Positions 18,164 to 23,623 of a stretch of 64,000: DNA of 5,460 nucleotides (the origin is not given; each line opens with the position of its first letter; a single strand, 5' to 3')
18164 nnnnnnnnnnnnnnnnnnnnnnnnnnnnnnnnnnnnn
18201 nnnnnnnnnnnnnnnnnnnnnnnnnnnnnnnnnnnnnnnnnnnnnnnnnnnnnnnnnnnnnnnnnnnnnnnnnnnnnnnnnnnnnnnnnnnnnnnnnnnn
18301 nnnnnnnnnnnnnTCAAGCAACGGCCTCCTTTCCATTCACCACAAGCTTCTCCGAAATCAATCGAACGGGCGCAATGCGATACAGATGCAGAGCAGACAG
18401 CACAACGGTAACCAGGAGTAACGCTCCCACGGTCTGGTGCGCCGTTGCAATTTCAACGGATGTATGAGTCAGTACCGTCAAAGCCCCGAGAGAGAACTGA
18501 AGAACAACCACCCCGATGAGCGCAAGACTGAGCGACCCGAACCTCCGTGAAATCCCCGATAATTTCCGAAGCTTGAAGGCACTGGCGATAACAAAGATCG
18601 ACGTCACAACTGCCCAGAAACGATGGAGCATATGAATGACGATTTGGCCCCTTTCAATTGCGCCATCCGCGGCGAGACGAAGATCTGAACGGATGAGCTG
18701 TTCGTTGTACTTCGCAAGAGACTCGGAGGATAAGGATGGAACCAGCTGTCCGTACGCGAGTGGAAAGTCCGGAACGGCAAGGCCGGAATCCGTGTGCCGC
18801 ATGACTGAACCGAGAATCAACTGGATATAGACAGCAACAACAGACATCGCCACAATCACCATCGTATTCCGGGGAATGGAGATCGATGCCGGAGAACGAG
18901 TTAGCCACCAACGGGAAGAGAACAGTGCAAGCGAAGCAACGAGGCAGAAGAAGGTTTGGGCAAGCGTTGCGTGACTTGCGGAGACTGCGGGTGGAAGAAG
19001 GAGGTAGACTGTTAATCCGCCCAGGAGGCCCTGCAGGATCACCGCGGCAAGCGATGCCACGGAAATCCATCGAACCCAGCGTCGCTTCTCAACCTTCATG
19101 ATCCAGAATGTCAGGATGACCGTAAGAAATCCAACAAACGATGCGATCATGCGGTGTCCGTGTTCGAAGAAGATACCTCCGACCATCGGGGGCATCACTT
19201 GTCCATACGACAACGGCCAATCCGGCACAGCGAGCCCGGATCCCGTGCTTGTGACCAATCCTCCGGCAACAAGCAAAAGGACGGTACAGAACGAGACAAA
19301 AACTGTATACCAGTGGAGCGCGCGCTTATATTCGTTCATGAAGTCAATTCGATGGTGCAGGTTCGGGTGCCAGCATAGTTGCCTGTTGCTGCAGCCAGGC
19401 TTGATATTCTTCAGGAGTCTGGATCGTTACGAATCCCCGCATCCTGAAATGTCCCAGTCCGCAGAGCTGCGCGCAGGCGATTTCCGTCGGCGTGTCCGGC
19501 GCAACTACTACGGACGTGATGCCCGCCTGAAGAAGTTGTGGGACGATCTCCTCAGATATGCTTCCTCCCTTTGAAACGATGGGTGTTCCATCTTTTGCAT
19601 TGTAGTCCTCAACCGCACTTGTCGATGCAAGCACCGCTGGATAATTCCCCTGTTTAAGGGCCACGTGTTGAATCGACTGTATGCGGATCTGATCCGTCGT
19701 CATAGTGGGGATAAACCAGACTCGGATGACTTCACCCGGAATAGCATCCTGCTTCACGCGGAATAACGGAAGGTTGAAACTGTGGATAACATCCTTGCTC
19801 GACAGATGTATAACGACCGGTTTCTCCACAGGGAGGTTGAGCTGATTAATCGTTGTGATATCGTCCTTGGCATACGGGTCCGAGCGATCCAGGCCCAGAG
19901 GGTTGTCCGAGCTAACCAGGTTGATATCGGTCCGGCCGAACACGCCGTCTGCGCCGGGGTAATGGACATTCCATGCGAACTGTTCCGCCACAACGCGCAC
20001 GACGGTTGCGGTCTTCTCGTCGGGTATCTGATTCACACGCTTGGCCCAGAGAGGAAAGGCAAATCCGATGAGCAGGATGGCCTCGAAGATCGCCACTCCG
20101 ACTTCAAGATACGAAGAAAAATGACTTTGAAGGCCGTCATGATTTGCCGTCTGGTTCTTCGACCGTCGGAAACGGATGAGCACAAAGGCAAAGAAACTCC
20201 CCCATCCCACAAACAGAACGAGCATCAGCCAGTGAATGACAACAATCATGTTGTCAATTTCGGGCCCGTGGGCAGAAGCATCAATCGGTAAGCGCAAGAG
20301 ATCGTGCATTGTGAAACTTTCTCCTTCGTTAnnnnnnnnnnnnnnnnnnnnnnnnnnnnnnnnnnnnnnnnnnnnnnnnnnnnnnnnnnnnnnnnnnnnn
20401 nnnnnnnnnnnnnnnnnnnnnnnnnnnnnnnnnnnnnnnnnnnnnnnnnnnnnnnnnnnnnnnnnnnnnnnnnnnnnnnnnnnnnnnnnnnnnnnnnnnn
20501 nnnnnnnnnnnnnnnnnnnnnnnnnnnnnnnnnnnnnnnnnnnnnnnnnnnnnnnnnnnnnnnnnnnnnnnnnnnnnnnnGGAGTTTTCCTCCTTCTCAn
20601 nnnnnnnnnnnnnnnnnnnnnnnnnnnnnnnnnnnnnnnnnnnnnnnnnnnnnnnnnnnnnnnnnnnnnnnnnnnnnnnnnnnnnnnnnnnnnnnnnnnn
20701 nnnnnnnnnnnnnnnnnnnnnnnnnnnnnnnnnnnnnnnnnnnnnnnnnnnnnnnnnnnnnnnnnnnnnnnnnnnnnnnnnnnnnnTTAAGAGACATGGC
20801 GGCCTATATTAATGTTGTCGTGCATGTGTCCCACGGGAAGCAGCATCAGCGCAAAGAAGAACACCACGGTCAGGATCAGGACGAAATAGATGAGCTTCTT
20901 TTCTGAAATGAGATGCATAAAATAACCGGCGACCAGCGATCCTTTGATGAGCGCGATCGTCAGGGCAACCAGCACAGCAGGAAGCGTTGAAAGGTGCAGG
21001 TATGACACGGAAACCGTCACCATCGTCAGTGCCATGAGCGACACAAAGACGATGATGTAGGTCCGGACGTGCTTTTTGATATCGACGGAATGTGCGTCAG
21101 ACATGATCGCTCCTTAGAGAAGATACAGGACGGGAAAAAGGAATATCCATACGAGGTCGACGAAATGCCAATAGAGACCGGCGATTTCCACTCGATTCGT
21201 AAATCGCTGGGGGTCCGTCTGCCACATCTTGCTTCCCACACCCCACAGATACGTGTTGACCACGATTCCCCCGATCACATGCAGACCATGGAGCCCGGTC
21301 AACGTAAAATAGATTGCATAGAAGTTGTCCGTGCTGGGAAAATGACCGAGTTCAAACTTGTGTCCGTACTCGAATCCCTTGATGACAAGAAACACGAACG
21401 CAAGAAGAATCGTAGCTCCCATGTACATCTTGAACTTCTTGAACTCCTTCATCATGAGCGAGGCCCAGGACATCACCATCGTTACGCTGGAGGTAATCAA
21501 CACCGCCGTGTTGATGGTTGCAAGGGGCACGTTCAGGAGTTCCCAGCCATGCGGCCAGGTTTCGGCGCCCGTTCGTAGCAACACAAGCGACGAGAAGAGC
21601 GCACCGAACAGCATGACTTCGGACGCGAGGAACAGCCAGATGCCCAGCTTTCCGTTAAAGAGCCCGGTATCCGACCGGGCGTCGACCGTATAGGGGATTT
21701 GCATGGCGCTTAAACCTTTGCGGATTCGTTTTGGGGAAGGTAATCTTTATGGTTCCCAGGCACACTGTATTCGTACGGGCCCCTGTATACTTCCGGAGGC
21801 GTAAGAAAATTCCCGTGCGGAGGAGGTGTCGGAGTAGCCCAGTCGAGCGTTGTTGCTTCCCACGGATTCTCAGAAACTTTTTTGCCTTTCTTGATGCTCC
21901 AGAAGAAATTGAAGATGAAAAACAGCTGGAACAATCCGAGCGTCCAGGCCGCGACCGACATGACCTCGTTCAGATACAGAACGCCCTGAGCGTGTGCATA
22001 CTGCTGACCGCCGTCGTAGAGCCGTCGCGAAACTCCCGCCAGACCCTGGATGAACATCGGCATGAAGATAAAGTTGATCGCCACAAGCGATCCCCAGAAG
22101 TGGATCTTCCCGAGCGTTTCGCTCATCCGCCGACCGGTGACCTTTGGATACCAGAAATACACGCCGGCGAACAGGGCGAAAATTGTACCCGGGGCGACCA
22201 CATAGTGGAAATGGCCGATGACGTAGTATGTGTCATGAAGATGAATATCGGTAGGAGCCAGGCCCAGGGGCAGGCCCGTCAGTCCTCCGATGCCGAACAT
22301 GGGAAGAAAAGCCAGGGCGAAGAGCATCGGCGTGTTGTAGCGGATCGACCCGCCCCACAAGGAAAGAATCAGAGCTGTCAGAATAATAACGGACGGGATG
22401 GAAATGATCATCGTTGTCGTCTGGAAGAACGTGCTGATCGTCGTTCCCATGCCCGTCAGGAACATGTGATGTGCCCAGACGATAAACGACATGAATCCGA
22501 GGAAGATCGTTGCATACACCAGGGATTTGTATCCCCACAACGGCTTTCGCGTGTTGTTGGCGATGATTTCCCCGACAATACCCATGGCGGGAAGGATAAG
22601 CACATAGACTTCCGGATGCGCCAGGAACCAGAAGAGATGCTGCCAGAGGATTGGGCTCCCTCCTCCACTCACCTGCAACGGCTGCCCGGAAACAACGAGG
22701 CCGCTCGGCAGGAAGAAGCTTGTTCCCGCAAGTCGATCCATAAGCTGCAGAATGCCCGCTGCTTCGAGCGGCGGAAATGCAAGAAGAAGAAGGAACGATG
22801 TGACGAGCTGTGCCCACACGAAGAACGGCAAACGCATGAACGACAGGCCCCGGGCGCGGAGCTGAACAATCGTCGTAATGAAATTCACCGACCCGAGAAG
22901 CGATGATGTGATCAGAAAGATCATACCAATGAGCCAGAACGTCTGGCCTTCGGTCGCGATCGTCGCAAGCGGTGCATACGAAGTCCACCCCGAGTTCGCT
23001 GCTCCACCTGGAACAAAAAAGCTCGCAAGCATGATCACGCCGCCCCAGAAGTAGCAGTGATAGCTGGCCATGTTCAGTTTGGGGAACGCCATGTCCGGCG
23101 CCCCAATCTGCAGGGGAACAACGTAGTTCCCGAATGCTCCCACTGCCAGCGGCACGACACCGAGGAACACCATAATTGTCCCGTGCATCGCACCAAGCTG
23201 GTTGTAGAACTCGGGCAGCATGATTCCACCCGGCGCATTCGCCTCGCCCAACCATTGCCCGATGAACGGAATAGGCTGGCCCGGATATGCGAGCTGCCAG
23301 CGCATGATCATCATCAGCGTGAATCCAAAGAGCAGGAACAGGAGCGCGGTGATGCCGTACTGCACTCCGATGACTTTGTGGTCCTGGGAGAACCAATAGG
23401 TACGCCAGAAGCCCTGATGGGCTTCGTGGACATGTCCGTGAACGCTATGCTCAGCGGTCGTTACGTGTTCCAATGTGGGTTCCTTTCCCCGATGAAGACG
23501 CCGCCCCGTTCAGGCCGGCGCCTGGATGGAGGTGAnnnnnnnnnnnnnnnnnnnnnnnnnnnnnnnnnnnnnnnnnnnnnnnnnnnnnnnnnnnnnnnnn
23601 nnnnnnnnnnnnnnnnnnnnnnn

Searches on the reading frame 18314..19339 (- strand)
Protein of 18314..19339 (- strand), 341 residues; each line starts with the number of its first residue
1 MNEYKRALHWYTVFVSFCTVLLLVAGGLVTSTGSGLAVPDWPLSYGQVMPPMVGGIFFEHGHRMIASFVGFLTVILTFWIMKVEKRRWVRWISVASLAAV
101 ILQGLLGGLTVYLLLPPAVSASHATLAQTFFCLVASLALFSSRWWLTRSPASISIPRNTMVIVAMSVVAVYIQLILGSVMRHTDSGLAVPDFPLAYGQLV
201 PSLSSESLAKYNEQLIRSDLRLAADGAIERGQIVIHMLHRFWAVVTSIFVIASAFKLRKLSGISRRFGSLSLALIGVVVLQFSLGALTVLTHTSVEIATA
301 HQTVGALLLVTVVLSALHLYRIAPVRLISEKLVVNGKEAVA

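Call 5: search_protein_families(library=pfam, proteins=[window:18314-19339:-], max_evalue=0.01)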
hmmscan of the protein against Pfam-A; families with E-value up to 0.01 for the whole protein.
window:18314-19339:- (341 aa): 2 families
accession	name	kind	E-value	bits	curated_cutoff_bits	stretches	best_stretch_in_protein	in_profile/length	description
PF02628.20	COX15-CtaA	-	4.9e-41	141.3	29.9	2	57-313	76-322/322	Cytochrome oxidase assembly protein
PF19728.4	DUF6220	-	0.007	17.1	29.8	1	62-106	19-63/66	Family of unknown function (DUF6220)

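Call 6: search_protein_families(library=ncbifam, proteins=[window:18314-19339:-], max_evalue=0.01)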
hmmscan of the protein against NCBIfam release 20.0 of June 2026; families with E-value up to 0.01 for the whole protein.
window:18314-19339:- (341 aa): 1 family
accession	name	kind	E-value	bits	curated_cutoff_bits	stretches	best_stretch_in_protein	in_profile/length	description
NF045570.1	HemSynCtaAAlphapr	equivalog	8e-10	38.2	550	1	57-319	116-370/380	heme A synthase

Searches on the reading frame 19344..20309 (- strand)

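Call 5: search_protein_families(library=pfam, proteins=[window:19344-20309:-], max_evalue=0.01)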
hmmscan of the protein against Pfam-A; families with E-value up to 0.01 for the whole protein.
window:19344-20309:- (321 aa): 1 family
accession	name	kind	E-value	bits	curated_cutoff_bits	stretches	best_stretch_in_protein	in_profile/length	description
PF00116.26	COX2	-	8.4e-10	39.1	22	1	150-201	41-92/120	Cytochrome C oxidase subunit II, periplasmic domain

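Call 6: search_protein_families(library=ncbifam, proteins=[window:19344-20309:-], max_evalue=0.01)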
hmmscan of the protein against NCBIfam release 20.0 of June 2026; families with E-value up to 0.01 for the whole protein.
window:19344-20309:- (321 aa): 5 families
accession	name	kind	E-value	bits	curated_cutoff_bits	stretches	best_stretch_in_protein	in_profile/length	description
TIGR02866.1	CoxB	equivalog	1.7e-33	115.9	147.7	2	20-200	11-163/202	cytochrome c oxidase subunit II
NF050117.1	aa3_CtaC_Actin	exception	1.4e-20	73.6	250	1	28-196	48-200/244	aa3-type cytochrome oxidase subunit II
TIGR01432.1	QOXA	equivalog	3.1e-11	43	240.95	2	146-194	131-179/227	cytochrome aa3 quinol oxidase subunit II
TIGR01433.1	CyoA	equivalog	1.6e-06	27.7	266.2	1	146-197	130-181/226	ubiquinol oxidase subunit II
NF007816.0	PRK10525.1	equivalog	0.0013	17.9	511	0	146-197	142-193/318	cytochrome o ubiquinol oxidase subunit II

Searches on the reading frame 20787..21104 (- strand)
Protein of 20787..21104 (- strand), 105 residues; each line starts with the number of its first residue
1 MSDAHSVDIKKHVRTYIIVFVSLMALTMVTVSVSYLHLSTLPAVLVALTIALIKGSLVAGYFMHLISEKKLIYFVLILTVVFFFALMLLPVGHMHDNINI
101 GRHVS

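Call 96: search_protein_families(library=pfam, proteins=[window:20787-21104:-], max_evalue=0.01)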
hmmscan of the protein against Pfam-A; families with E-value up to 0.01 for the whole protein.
window:20787-21104:- (105 aa): 3 families
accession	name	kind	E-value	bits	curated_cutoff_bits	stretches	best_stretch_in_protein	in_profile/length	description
PF03626.19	COX4_pro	-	4.5e-11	43.4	28.9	1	17-85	1-70/72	Prokaryotic Cytochrome C oxidase subunit IV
PF07690.21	MFS_1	-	0.00034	20.1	33.4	1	17-92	212-291/347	Major Facilitator Superfamily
PF01925.25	TauE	-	0.004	17.3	32.6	1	18-90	36-110/237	Sulfite exporter TauE/SafE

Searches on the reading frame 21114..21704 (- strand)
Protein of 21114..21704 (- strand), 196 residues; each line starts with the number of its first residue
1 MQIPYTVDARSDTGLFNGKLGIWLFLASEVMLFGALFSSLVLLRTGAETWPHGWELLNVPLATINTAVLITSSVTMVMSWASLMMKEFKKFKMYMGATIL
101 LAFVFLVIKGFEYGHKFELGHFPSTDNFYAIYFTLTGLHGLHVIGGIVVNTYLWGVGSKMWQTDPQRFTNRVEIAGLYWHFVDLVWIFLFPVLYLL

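Call 5: search_protein_families(library=pfam, proteins=[window:21114-21704:-], max_evalue=0.01)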
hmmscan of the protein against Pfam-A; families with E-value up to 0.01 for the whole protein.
window:21114-21704:- (196 aa): 1 family
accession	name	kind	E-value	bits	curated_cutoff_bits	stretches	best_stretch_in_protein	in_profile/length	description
PF00510.24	COX3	-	6.3e-23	82.4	23.8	1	19-195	77-255/258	Cytochrome c oxidase subunit III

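Call 6: search_protein_families(library=ncbifam, proteins=[window:21114-21704:-], max_evalue=0.01)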
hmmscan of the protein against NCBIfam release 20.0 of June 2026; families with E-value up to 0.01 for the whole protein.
window:21114-21704:- (196 aa): 4 families
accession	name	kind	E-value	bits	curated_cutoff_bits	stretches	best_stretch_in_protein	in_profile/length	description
TIGR02842.1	CyoC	equivalog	1.7e-31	109.9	223.75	1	20-196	3-177/180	cytochrome o ubiquinol oxidase subunit III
NF050119.1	aa3_CtaE_Actin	exception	1.8e-30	106.6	190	1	20-196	13-189/190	aa3-type cytochrome oxidase subunit III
TIGR02897.1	QoxC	equivalog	1.3e-29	103.7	239.9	1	9-195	2-186/190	cytochrome aa3 quinol oxidase subunit III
NF007944.0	PRK10663.1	equivalog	2.6e-26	92.7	340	1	19-196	26-201/204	cytochrome o ubiquinol oxidase subunit III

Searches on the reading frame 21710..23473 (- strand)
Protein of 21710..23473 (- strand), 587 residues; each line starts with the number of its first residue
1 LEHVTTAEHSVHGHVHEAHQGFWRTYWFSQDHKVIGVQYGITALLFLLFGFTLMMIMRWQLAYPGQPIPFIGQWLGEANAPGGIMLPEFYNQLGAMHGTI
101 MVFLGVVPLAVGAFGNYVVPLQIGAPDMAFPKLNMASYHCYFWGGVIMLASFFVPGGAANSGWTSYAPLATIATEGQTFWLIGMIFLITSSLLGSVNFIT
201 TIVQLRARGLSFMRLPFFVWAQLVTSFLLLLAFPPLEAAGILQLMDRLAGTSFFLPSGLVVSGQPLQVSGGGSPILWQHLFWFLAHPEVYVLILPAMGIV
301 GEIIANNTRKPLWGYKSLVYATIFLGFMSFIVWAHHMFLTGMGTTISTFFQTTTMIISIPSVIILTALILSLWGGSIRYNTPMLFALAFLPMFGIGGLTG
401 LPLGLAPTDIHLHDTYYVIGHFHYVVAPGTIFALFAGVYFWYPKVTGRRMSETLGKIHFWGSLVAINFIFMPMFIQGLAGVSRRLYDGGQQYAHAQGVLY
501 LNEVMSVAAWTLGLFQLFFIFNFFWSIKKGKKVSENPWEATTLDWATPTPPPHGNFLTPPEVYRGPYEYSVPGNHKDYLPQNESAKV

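Call 5: search_protein_families(library=pfam, proteins=[window:21710-23473:-], max_evalue=0.01)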
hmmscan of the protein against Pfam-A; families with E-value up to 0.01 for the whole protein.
window:21710-23473:- (587 aa): 1 family
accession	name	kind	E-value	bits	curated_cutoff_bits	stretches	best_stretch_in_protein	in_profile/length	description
PF00115.25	COX1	-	6.9e-134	447.4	34.8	1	35-509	2-434/436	Cytochrome C and Quinol oxidase polypeptide I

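Call 6: search_protein_families(library=ncbifam, proteins=[window:21710-23473:-], max_evalue=0.01)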
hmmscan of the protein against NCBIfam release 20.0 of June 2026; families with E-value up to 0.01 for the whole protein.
window:21710-23473:- (587 aa): 6 families
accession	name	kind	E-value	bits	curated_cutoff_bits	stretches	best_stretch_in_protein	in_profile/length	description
TIGR02891.1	CtaD_CoxA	equivalog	2.8e-177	590.4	670.75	1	26-562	1-504/504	cytochrome c oxidase subunit I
NF050116.1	cyt_aa3_Actin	exception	2.3e-140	468.9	880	1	29-562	5-507/522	aa3-type cytochrome oxidase subunit I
TIGR02882.1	QoxB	equivalog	1.3e-127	427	1015.5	1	22-562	40-550/643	cytochrome aa3 quinol oxidase subunit I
TIGR02843.1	CyoB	equivalog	1.2e-118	397.3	1020.35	1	19-563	40-558/646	cytochrome o ubiquinol oxidase subunit I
NF011592.0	PRK15017.1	equivalog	3e-96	323.7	1271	1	21-563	43-559/663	cytochrome o ubiquinol oxidase subunit I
NF041075.1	quin_ox_SoxB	equivalog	1e-14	54.4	700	1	87-486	36-419/468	proton pump complex quinol oxidase subunit SoxB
